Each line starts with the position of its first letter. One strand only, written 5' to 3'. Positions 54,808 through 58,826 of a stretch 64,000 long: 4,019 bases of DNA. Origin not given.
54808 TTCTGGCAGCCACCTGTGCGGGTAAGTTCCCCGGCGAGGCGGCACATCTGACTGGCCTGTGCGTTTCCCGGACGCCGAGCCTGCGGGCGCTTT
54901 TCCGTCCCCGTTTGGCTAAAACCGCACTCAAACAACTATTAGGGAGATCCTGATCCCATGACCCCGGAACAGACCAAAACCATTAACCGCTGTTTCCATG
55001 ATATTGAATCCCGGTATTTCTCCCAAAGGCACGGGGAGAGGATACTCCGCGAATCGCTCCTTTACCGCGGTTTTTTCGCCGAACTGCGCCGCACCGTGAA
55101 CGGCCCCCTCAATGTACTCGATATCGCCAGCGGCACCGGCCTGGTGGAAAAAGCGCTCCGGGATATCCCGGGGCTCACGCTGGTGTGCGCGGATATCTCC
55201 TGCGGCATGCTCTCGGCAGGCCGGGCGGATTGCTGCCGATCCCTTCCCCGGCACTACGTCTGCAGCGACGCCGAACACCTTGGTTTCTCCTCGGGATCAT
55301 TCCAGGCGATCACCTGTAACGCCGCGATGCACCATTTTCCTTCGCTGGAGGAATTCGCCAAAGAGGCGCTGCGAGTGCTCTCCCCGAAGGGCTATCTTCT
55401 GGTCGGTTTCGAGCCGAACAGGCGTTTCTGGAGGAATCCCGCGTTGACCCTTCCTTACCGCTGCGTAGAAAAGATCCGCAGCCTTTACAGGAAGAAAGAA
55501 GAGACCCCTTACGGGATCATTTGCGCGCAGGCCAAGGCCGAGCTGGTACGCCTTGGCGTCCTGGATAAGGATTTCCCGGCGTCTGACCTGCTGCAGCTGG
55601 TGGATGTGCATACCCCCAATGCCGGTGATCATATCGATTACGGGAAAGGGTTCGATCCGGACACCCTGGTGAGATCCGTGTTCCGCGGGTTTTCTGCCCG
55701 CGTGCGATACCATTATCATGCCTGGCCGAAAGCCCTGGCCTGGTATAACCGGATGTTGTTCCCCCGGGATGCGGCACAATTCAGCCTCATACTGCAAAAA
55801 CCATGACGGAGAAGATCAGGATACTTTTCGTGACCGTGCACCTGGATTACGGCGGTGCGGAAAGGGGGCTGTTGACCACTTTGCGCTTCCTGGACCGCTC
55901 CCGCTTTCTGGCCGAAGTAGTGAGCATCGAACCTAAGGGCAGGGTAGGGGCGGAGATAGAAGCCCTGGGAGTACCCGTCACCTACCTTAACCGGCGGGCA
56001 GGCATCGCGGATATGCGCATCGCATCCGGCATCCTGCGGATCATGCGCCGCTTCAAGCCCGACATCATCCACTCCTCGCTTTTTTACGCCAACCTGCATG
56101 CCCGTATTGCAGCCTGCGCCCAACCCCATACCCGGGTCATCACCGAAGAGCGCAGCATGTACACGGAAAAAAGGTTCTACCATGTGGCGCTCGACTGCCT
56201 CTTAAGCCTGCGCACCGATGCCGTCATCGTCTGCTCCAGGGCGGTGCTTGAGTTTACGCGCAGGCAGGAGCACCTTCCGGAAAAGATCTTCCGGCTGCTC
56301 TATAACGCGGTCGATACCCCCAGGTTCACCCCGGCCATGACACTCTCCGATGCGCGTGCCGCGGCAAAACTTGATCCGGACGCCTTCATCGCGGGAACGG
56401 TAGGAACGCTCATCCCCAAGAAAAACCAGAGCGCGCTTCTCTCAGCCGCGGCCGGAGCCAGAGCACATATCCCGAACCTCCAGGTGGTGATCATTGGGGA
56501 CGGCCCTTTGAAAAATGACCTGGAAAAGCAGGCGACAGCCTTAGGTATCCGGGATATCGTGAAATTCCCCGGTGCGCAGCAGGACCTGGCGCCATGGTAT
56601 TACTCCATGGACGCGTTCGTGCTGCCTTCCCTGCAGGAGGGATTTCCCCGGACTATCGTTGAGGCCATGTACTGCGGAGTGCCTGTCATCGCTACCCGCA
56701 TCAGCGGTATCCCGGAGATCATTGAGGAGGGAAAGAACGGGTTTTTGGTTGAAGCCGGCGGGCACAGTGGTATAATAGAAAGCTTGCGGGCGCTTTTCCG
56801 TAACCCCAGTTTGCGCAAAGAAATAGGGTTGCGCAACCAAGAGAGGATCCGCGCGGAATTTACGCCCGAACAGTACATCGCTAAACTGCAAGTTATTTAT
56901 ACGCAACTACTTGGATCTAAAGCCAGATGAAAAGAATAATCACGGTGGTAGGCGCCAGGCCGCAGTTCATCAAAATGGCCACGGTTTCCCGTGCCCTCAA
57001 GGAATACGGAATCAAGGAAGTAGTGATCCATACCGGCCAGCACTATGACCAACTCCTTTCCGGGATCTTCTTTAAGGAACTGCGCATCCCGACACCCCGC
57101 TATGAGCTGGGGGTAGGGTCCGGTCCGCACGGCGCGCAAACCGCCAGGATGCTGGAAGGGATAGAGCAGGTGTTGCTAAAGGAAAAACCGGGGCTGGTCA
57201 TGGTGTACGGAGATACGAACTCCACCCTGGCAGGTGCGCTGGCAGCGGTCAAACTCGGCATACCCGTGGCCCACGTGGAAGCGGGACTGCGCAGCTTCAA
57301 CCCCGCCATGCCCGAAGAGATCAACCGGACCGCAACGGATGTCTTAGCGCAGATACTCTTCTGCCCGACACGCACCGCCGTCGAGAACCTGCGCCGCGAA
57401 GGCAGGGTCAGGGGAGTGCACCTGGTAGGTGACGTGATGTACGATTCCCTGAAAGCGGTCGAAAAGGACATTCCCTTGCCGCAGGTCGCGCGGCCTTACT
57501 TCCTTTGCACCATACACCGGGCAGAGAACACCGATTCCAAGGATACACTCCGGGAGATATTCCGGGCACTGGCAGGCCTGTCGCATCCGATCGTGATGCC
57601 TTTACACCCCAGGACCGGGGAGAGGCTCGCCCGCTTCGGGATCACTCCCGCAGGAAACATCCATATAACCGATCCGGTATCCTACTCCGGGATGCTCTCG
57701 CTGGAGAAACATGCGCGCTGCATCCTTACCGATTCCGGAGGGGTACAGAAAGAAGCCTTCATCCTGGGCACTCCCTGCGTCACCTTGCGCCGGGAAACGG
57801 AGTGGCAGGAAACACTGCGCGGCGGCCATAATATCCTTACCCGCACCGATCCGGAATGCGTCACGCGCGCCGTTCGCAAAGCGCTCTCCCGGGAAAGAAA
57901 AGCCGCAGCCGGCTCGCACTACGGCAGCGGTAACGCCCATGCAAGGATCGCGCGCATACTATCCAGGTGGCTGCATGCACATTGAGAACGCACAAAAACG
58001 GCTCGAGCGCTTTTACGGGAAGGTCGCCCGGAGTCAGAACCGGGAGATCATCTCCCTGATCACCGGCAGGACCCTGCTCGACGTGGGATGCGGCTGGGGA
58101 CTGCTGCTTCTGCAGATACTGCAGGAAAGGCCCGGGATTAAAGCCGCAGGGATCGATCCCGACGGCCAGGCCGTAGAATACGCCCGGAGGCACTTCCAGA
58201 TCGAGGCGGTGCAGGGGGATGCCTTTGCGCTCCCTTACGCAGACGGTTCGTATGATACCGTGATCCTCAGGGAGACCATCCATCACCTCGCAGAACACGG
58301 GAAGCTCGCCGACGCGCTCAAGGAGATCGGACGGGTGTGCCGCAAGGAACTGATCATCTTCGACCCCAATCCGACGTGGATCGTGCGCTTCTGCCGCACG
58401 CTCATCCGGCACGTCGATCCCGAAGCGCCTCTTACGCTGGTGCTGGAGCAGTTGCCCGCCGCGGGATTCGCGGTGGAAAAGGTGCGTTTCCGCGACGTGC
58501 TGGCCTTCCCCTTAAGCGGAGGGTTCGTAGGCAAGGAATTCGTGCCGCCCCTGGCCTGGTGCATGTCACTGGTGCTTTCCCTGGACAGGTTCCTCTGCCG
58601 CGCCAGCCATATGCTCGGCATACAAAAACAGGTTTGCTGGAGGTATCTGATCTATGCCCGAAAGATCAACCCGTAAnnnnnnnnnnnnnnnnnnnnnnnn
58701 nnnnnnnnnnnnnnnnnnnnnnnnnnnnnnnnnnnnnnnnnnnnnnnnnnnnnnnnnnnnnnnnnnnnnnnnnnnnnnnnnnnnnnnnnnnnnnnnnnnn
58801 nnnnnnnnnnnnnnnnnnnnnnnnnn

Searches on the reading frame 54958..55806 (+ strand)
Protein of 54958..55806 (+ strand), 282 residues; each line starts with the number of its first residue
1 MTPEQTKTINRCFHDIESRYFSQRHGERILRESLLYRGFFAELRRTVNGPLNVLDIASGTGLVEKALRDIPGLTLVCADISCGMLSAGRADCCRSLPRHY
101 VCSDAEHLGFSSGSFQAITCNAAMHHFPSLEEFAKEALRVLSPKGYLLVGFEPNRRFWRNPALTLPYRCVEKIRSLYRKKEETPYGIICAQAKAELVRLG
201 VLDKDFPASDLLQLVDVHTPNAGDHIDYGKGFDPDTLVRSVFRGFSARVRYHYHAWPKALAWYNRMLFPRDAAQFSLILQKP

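Call 4: search_protein_families(library=pfam, proteins=[window:54958-55806:+], max_evalue=0.001)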
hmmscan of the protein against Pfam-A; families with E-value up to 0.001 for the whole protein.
window:54958-55806:+ (282 aa): 6 families
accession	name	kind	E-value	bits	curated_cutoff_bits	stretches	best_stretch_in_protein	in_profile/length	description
PF08241.18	Methyltransf_11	-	4e-18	66.3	21.2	1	54-149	1-95/95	Methyltransferase domain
PF13649.12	Methyltransf_25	-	2.5e-15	57.4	27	1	53-145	1-97/97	Methyltransferase domain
PF13489.12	Methyltransf_23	-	1.3e-11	45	27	1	45-179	18-147/164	Methyltransferase domain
PF01209.24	Ubie_methyltran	-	2.3e-09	37.4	20.1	1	9-149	9-151/233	ubiE/COQ5 methyltransferase family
PF08242.18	Methyltransf_12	-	3e-09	37.9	30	1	54-147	1-98/98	Methyltransferase domain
PF13847.12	Methyltransf_31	-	4.3e-08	33.4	27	1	51-149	5-109/145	Methyltransferase domain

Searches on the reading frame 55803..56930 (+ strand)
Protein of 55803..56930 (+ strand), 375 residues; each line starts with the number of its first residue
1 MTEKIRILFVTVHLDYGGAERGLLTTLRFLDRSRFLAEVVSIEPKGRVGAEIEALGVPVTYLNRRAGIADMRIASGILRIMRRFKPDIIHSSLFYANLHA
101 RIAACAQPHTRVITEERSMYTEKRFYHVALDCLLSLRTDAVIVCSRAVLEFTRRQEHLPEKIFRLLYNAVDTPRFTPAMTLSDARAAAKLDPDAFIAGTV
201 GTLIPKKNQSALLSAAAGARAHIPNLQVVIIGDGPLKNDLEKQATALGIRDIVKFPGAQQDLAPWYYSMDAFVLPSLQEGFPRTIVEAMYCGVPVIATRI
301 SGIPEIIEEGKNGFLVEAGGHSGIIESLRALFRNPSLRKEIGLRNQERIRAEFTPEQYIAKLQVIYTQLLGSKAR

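Call 4: search_protein_families(library=pfam, proteins=[window:55803-56930:+], max_evalue=0.001)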
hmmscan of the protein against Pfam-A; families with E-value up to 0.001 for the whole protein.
window:55803-56930:+ (375 aa): 6 families
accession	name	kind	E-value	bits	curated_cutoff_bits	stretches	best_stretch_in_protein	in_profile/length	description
PF00534.26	Glycos_transf_1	-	2e-38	132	26.4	1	185-345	6-169/172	Glycosyl transferases group 1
PF13692.12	Glyco_trans_1_4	-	4.1e-35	121.5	27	1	197-334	4-142/142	Glycosyl transferases group 1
PF13439.12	Glyco_transf_4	-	1.2e-16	61.6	28.5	1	16-172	1-168/170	Glycosyltransferase Family 4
PF13579.12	Glyco_trans_4_4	-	3.8e-09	37.5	29.7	1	17-156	1-146/158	Glycosyl transferase 4-like domain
PF13524.12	Glyco_trans_1_2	-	7e-08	33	25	1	279-362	61-142/144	Glycosyl transferase-like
PF20706.3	GT4-conflict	-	2.4e-07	30.5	26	1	191-310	197-323/385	Family 4 Glycosyltransferase in conflict systems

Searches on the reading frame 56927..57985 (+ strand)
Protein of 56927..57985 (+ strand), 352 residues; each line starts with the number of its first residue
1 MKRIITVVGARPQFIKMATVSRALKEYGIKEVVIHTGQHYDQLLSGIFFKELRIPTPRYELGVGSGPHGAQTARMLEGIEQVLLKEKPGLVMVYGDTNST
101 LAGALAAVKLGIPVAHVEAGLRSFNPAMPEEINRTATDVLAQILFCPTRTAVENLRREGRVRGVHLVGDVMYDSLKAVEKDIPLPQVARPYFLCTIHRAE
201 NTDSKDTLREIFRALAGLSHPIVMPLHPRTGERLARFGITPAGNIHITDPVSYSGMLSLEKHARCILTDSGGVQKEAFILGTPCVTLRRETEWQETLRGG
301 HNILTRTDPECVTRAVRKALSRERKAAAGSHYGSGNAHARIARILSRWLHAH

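Call 4: search_protein_families(library=pfam, proteins=[window:56927-57985:+], max_evalue=0.001)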
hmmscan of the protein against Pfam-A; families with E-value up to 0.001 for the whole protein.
window:56927-57985:+ (352 aa): 2 families
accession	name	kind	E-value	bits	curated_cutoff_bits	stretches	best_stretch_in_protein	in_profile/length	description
PF02350.25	Epimerase_2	-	3.8e-102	342.1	30.6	1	25-345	4-346/347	UDP-N-acetylglucosamine 2-epimerase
PF13579.12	Glyco_trans_4_4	-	3e-05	24.9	29.7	1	21-160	11-147/158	Glycosyl transferase 4-like domain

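Call 5: search_protein_families(library=ncbifam, proteins=[window:56927-57985:+], max_evalue=0.001)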
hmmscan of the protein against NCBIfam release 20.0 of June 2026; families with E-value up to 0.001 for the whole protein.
window:56927-57985:+ (352 aa): 2 families
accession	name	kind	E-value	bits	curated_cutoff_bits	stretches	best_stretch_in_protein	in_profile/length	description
TIGR00236.1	wecB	equivalog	8.9e-92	308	210.15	1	3-346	2-363/366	non-hydrolyzing UDP-N-acetylglucosamine 2-epimerase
TIGR03568.1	NeuC_NnaA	equivalog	1.5e-16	60.2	235.9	1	2-345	1-365/365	UDP-N-acetylglucosamine 2-epimerase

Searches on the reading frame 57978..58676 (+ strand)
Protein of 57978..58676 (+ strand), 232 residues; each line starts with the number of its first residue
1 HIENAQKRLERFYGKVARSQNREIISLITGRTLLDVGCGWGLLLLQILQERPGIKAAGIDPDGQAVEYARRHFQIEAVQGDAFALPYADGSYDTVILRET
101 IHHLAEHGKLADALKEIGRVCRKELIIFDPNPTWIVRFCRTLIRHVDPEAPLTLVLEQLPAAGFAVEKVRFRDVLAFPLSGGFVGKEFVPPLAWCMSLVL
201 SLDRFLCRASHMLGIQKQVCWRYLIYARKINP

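Call 4: search_protein_families(library=pfam, proteins=[window:57978-58676:+], max_evalue=0.001)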
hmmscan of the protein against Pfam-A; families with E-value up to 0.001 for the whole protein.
window:57978-58676:+ (232 aa): 9 families
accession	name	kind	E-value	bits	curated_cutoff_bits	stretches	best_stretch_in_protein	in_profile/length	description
PF13649.12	Methyltransf_25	-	3.4e-17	63.4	27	1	34-123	2-95/97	Methyltransferase domain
PF08241.18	Methyltransf_11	-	6.6e-17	62.4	21.2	1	34-124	1-90/95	Methyltransferase domain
PF13847.12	Methyltransf_31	-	6.4e-13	49.1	27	1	31-126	5-106/145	Methyltransferase domain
PF08242.18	Methyltransf_12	-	1.9e-11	45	30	1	34-122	1-93/98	Methyltransferase domain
PF07021.18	MetW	-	3.1e-11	43.7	21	1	21-144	4-124/193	Methionine biosynthesis protein MetW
PF13489.12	Methyltransf_23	-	1.1e-09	38.7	27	1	27-116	20-106/164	Methyltransferase domain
PF05175.20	MTS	-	3.7e-07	30.4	23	1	29-95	31-102/170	Methyltransferase small domain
PF00891.24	Methyltransf_2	-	6.2e-05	22.9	22.3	1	30-123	63-158/210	O-methyltransferase domain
PF02353.26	CMAS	-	0.00014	21.7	27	1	23-60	56-92/273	Mycolic acid cyclopropane synthetase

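Call 5: search_protein_families(library=ncbifam, proteins=[window:57978-58676:+], max_evalue=0.001)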
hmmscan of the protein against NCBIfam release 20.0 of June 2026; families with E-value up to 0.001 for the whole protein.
window:57978-58676:+ (232 aa): 24 families
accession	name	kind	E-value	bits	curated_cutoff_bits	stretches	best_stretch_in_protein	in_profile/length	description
NF045667.1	MTase_DVU1556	equivalog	2.1e-13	50.2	155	1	24-124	17-114/213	DVU_1556 family methyltransferase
NF041255.1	mycofact_MftM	equivalog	1.7e-12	47.3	200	1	24-127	134-239/289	mycofactocin oligosaccharide methyltransferase MftM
TIGR02081.1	metW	equivalog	1.2e-10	41.3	189.5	1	22-137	5-118/194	methionine biosynthesis protein MetW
NF045825.1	FAmtase_mtf2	equivalog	1.1e-09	38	400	1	28-124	57-153/248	fatty-acid O-methyltransferase Mtf2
NF004851.0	PRK06202.1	equivalog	8.1e-09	35.2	243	1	16-129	47-166/237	hypothetical protein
TIGR01983.1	UbiG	equivalog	1.5e-07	31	102.95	1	17-111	38-136/228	bifunctional 2-polyprenyl-6-hydroxyphenol methylase/3-demethylubiquinol 3-O-methyltransferase UbiG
TIGR01934.1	MenG_MenH_UbiE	subfamily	2.6e-07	30.2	158.35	1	25-124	35-136/223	ubiquinone/menaquinone biosynthesis methyltransferase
NF045823.1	PthPhpthDimycoMt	equivalog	6.6e-07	28.8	300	1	28-122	65-159/256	phthiotriol/phenolphthiotriol dimycocerosates methyltransferase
TIGR02021.1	BchM-ChlM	equivalog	1.3e-06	28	158.9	1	27-133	52-160/218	magnesium protoporphyrin IX methyltransferase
NF001244.0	PRK00216.1-5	equivalog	1.4e-06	27.8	216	1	25-124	44-148/236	bifunctional demethylmenaquinone methyltransferase/2-methoxy-6-polyprenyl-1,4-benzoquinol methylase UbiE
TIGR04543.1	ketoArg_3Met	equivalog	2.7e-06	26.7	425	1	31-74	151-194/336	2-ketoarginine methyltransferase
NF001241.0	PRK00216.1-2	equivalog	4.9e-06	26.4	327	1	16-123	38-141/231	demethylmenaquinone methyltransferase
NF043040.1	corrin_prot_MT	hypoth_equivalog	1.8e-05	24.3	180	1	15-96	26-115/216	corrinoid protein-associated methyltransferase CpaM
NF005379.0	PRK06922.1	equivalog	1.8e-05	23.3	602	1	18-104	407-500/677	class I SAM-dependent methyltransferase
TIGR03534.1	RF_mod_PrmC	equivalog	3.4e-05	23.4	199.1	1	31-95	90-160/253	peptide chain release factor N(5)-glutamine methyltransferase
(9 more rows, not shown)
